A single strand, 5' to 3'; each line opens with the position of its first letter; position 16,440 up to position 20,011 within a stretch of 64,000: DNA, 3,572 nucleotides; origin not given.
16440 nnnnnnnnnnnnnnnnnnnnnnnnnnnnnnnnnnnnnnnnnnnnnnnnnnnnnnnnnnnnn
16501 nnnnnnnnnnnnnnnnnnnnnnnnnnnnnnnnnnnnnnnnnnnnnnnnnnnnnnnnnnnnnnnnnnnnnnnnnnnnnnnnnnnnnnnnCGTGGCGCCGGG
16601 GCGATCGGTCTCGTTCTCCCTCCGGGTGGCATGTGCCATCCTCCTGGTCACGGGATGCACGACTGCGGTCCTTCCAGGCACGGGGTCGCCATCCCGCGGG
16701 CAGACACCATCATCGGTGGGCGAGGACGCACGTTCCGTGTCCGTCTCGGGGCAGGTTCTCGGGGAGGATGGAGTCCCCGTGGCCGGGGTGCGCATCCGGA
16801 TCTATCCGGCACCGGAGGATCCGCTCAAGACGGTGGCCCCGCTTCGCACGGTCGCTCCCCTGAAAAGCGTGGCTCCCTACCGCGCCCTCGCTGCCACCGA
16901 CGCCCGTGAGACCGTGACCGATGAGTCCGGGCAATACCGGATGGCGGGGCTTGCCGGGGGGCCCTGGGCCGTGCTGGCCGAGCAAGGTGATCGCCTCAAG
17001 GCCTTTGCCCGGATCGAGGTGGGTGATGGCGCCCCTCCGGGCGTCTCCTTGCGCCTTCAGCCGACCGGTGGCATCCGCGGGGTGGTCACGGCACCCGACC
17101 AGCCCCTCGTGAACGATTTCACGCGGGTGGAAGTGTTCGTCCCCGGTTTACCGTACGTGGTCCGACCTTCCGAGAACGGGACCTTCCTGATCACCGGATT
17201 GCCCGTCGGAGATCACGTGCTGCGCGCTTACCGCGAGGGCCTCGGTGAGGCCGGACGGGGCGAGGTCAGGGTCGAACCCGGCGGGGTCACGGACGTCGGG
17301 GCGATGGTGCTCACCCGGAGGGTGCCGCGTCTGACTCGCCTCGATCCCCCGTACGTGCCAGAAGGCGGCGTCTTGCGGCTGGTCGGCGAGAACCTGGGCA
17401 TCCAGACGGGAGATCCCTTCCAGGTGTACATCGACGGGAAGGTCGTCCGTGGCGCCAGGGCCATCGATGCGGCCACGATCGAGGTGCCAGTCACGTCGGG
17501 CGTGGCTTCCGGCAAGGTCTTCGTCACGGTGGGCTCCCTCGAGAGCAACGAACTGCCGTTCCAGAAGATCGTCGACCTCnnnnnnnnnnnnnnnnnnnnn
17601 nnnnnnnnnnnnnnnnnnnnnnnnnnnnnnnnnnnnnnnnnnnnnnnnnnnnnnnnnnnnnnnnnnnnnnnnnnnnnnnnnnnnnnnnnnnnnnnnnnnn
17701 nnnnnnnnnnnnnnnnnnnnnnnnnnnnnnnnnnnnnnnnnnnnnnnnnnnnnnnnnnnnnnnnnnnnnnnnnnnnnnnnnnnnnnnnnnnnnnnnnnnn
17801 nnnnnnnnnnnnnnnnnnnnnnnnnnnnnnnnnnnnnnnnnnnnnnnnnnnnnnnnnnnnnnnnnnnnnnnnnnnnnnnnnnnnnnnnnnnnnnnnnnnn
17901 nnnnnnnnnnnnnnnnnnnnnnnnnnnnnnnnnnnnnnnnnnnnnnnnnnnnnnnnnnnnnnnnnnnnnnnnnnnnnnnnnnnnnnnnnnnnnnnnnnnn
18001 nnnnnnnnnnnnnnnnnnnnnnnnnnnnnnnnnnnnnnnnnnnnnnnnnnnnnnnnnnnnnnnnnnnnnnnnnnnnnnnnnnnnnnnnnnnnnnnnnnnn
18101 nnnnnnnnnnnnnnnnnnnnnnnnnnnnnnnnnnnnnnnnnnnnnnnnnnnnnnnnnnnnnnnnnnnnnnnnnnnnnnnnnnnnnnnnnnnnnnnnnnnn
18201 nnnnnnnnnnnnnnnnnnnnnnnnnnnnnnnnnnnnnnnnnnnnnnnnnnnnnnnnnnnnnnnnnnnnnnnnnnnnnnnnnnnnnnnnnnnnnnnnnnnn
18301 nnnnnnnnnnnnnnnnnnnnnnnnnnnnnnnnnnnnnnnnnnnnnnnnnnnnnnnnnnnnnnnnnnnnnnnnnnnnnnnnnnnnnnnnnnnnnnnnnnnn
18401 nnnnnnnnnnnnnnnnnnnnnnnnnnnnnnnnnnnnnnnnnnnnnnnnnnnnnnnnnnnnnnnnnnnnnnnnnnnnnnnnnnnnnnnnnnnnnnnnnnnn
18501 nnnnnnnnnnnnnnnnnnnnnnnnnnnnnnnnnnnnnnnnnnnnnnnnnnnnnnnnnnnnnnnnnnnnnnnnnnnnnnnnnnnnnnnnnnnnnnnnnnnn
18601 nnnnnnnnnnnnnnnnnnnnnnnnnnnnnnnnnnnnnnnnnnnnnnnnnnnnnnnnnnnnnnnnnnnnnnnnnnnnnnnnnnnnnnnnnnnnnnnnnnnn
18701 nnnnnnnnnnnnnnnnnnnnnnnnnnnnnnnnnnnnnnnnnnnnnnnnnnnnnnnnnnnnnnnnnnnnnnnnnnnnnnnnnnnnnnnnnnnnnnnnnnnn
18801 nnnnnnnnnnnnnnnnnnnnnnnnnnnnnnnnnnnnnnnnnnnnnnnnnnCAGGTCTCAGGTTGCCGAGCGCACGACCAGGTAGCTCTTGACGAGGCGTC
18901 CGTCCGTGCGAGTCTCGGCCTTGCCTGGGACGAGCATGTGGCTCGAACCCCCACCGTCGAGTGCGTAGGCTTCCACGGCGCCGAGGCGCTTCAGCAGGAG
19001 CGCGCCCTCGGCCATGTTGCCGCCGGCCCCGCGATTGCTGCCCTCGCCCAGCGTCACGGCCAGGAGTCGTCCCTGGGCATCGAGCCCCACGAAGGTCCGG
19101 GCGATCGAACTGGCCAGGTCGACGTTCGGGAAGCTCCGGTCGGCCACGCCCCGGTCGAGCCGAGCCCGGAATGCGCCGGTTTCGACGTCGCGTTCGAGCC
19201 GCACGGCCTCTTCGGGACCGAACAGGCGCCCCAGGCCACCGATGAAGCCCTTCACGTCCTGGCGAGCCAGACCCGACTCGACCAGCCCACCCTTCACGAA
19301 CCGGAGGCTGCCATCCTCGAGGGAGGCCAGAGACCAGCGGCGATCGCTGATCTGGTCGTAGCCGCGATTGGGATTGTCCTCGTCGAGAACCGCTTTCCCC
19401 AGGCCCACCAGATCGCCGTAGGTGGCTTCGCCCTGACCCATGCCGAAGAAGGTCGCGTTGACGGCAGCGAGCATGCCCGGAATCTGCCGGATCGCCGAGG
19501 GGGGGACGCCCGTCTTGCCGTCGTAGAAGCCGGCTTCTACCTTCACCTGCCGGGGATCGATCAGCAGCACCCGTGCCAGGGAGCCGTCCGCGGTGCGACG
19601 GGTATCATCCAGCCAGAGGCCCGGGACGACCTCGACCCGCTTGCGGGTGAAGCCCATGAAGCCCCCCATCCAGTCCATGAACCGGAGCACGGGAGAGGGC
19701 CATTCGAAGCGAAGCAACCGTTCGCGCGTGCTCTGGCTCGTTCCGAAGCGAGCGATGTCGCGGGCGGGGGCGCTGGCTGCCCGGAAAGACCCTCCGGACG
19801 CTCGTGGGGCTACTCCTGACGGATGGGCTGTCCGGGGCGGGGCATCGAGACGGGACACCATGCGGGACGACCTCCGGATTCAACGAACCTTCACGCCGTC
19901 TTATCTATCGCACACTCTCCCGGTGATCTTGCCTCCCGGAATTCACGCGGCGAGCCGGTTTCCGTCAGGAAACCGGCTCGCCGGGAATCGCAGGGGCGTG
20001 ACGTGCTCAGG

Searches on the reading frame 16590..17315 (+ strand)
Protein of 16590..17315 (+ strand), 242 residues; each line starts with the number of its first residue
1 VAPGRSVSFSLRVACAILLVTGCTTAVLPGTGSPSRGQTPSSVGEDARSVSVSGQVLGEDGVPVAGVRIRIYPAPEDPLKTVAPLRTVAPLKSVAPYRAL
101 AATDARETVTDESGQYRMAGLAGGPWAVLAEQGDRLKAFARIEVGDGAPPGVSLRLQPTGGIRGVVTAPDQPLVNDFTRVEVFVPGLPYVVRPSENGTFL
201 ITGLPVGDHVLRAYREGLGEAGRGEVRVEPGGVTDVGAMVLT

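Call 45: search_protein_families(library=pfam, proteins=[window:16590-17315:+], max_evalue=10)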
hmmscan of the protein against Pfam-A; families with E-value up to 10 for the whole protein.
seq(242 aa): 6 families
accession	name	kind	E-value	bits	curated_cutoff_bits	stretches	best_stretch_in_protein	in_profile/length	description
PF13620.12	CarboxypepD_reg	-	1.4e-15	57.9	32.3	2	51-156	1-81/82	Carboxypeptidase regulatory-like domain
PF00775.27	Dioxygenase_C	-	0.0027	17.6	27.3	1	48-134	28-103/182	Dioxygenase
PF13715.12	CarbopepD_reg_2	-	0.0036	17.7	32.2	1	178-213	15-50/88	CarboxypepD_reg-like domain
PF23193.1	NOMO_3rd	-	0.011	16.3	27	1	54-134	5-88/120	NOMO third transthyretin-like domain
PF14686.12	fn3_3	-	0.034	14.4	24.4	1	186-235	24-74/75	Polysaccharide lyase family 4, domain II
PF25020.1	TTR_TEN1-4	-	0.072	13.5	27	1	48-75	5-32/86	Teneurin TTR-like domain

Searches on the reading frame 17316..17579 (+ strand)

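Call 45: search_protein_families(library=pfam, proteins=[window:17316-17579:+], max_evalue=10)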
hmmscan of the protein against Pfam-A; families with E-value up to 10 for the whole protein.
seq(88 aa): 1 family
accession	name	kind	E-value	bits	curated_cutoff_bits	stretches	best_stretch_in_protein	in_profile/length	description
PF17295.7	DUF5348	-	0.12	12.8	22.8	1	23-46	18-41/68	Domain of unknown function (DUF5348)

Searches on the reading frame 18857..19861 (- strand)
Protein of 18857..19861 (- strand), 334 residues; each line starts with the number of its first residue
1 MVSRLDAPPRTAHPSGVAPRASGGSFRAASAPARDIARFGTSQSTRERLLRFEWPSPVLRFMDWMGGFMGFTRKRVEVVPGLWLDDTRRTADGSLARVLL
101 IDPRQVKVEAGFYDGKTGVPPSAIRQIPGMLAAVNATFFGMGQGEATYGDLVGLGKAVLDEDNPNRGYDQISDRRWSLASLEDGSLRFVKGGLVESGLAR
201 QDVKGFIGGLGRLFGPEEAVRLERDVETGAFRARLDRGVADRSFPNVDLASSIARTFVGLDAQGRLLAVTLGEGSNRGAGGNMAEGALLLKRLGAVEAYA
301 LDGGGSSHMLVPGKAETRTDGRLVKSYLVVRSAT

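Call 35: search_protein_families(library=pfam, proteins=[window:18860-19861:-], max_evalue=0.01)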
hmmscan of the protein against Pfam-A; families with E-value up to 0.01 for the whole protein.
window:18860-19861:- (334 aa): 1 family
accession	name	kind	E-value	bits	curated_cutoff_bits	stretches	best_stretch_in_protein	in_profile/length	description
PF09992.14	NAGPA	-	2.2e-14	54.4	25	1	244-330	87-168/169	Phosphodiester glycosidase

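Call 41: find_encoding_contigs(protein=window:18857-19861:-, flank=5000, max_places=10)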
Protein window:18857-19861:- (334 aa): 1 contig read that carries it; 1 place shown.
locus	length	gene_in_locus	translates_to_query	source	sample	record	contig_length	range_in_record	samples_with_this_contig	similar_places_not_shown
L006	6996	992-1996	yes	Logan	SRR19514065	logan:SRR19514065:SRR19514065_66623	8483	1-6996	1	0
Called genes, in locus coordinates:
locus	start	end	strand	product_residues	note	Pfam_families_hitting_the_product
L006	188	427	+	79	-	PF01722:BolA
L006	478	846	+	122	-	PF00462:Glutaredoxin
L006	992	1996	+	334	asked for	PF09992:NAGPA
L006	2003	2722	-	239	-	PF25021:TEN_NHL (faint), PF01436:NHL (weak), PF24684:Vgb_lyase (faint)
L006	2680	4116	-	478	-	PF13620:CarboxypepD_reg (weak)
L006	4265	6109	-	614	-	PF04055:Radical_SAM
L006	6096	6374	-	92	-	-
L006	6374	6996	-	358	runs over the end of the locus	-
